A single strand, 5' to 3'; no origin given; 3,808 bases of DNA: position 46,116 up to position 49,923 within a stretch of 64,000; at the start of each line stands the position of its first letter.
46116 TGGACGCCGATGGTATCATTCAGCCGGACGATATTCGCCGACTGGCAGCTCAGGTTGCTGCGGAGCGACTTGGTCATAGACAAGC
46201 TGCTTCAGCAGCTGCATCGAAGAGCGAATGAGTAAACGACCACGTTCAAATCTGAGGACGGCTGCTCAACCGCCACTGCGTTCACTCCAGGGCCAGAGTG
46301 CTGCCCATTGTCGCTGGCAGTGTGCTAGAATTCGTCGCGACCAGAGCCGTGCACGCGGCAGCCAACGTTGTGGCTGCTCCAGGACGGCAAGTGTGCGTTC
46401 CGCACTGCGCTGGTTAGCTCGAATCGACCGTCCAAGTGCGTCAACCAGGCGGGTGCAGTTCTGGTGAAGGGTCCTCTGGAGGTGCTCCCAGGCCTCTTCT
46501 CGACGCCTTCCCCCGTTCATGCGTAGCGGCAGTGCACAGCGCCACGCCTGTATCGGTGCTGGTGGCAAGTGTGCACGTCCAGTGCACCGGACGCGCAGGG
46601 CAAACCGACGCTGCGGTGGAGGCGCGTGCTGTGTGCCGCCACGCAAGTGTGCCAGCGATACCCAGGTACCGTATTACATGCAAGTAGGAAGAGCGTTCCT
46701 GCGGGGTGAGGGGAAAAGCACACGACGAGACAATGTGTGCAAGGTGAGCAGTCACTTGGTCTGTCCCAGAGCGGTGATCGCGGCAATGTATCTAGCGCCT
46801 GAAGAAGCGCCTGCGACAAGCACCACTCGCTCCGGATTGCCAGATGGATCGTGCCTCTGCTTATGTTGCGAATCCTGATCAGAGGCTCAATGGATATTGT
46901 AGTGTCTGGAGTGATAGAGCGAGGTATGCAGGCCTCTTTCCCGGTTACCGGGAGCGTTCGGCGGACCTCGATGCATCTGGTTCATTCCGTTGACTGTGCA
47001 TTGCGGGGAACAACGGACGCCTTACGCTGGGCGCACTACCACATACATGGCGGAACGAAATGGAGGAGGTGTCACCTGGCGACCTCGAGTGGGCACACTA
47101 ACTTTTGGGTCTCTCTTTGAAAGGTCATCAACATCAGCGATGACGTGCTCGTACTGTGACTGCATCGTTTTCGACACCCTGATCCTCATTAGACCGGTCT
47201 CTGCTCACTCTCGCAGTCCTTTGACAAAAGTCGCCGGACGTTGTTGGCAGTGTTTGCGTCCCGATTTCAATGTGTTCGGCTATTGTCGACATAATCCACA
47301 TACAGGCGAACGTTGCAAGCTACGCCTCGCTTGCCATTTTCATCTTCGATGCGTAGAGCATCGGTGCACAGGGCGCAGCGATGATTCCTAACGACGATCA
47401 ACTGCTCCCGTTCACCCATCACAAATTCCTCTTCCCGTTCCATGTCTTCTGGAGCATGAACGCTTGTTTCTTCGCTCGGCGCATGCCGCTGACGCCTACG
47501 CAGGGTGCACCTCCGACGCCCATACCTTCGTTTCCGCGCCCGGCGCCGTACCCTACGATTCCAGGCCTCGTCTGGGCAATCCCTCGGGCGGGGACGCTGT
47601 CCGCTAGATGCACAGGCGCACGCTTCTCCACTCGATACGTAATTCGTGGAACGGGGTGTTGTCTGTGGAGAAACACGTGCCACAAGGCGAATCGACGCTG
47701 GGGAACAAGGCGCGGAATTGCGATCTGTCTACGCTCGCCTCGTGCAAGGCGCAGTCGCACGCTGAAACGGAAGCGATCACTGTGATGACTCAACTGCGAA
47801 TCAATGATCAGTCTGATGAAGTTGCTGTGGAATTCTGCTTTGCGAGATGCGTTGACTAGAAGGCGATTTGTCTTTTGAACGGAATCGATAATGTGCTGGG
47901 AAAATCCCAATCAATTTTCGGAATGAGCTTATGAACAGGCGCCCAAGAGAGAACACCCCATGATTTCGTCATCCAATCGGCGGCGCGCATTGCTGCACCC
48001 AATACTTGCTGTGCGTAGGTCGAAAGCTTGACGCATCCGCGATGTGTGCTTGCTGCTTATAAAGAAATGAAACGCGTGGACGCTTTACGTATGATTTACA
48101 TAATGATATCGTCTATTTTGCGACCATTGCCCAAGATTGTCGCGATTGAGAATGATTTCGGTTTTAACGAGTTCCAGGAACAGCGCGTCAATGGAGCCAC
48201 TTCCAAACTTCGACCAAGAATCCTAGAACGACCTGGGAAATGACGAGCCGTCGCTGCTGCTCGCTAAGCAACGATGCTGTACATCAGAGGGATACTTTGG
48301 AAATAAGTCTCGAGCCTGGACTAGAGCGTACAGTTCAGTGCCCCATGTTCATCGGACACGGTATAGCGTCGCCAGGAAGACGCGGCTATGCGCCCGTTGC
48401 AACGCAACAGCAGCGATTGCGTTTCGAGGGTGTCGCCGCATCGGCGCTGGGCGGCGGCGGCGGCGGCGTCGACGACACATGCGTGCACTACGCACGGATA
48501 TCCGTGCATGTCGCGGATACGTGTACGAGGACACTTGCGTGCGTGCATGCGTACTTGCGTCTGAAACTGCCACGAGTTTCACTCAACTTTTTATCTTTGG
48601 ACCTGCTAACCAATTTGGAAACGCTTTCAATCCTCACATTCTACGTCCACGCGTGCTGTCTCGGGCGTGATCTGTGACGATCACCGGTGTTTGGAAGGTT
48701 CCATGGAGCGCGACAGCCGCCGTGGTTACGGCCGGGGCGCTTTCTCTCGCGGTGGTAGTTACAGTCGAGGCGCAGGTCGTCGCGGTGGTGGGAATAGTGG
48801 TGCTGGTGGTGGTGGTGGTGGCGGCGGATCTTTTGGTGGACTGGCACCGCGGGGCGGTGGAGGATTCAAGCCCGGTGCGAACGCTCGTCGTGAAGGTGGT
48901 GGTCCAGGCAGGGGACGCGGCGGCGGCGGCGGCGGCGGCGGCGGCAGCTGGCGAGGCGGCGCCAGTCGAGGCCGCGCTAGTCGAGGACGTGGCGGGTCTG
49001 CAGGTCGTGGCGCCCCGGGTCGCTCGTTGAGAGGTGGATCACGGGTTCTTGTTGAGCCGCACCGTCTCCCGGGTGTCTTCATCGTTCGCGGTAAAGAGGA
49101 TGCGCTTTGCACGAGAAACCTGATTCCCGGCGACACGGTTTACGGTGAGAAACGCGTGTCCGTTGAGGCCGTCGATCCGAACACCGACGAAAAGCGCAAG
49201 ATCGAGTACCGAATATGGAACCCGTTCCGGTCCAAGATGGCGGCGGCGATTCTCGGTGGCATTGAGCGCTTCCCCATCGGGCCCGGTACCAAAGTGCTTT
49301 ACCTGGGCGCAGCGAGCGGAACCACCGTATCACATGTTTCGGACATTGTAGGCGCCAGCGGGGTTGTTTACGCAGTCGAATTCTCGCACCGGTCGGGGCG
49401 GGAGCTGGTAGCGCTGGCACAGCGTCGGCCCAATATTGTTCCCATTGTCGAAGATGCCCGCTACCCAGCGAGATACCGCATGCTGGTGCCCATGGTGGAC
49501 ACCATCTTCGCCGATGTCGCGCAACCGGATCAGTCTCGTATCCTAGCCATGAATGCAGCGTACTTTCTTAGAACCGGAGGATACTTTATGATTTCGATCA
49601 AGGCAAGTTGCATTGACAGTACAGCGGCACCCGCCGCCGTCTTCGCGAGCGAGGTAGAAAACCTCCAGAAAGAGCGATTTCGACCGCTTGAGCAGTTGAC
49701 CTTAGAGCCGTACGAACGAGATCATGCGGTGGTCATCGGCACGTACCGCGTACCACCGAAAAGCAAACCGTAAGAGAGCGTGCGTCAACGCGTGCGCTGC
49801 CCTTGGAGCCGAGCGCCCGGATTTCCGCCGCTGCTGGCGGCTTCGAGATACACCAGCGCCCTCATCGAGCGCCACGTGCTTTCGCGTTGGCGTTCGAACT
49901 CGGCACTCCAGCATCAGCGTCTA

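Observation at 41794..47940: About 0.79-kb near-identical direct repeats flanking LETM1, each about 0.8-0.95 kb upstream of a plus-strand gene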

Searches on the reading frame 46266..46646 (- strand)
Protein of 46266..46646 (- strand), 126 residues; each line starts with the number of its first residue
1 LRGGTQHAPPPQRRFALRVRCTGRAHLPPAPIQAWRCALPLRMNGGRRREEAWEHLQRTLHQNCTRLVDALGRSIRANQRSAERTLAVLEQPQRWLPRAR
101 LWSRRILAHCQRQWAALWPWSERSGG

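Call 30: search_protein_families(library=pfam, proteins=[window:46266-46646:-], max_evalue=0.01)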
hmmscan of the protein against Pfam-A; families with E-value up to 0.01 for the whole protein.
window:46266-46646:- (126 aa): 0 families

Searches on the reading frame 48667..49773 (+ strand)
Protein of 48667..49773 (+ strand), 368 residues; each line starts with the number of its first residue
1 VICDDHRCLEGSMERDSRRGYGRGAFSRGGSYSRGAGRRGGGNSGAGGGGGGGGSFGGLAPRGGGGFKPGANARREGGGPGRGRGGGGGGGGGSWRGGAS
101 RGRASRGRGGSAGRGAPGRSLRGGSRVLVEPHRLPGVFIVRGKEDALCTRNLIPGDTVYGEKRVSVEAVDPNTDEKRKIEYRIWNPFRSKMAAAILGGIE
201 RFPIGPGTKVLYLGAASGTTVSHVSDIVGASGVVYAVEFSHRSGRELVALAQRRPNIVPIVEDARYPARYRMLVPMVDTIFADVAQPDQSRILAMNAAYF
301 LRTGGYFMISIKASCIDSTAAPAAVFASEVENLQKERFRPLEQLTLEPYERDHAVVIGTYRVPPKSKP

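Call 9: search_protein_families(library=pfam, proteins=[window:48667-49773:+], max_evalue=0.1)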
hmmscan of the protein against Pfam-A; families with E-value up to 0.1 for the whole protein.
window:48667-49773:+ (368 aa): 1 family
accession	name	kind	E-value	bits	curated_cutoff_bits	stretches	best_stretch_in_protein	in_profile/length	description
PF01269.23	Fibrillarin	-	8.4e-103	342.8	27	1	129-361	1-226/227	Fibrillarin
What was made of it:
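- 48703..49773 (+): Fibrillarin (BAM81202.1), downstream of element D. Pfam E 8e-103 (call 9).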

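Call 19: find_encoding_contigs(protein=window:48703-49773:+, flank=10000, max_places=10)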
Protein window:48703-49773:+ (356 aa): no gene with exactly this product is on record in the collection.

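Call 32: list_cluster_members(proteins=[P0001, window:48703-49773:+, window:39367-40461:-, window:41907-42323:-, window:10145-11152:-])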
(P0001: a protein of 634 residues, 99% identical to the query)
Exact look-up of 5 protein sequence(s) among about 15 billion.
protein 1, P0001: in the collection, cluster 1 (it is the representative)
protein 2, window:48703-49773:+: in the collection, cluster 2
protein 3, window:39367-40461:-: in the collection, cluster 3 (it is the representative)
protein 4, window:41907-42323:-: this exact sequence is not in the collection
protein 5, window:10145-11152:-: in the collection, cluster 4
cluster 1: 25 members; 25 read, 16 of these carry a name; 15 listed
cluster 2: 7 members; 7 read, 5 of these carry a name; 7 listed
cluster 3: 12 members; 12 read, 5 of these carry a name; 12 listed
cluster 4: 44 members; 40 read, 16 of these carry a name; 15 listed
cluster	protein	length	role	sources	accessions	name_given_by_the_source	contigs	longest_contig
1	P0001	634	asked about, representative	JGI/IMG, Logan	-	-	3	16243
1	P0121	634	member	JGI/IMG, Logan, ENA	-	LETM1 and EF-hand domain-containing protein 1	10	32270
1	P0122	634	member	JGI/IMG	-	LETM1 and EF-hand domain-containing protein 1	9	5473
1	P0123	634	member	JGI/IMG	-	LETM1 and EF-hand domain-containing protein 1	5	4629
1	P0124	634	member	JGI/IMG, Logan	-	LETM1 and EF-hand domain-containing protein 1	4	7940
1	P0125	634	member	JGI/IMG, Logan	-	LETM1 and EF-hand domain-containing protein 1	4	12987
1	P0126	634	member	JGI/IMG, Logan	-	LETM1 and EF-hand domain-containing protein 1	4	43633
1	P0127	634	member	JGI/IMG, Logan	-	LETM1 and EF-hand domain-containing protein 1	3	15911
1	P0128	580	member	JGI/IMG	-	LETM1 and EF-hand domain-containing protein 1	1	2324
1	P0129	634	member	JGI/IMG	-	LETM1 and EF-hand domain-containing protein 1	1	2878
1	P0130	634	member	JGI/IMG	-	LETM1 and EF-hand domain-containing protein 1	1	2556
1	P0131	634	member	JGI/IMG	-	LETM1 and EF-hand domain-containing protein 1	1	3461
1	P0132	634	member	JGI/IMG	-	LETM1 and EF-hand domain-containing protein 1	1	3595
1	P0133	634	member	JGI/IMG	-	LETM1 and EF-hand domain-containing protein 1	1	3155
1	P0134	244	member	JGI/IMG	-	Ca2+-binding EF-hand superfamily protein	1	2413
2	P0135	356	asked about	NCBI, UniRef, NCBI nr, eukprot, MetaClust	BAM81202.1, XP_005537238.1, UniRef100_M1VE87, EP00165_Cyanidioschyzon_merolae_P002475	box C/D snoRNP rRNA methylase component fibrillarin [Cyanidioschyzon merolae strain 10D] | rRNA 2'-O-methyltransferase fibrillarin n=1 Tax=Cyanidioschyzon merolae (strain NIES-3377 ... | XP_005537238.1 box C/D snoRNP rRNA methylase component fibrillarin [Cyanidioschyzon ...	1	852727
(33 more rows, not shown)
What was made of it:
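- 48703..49773 (+): Exact match to the C. merolae 10D protein (call 32).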
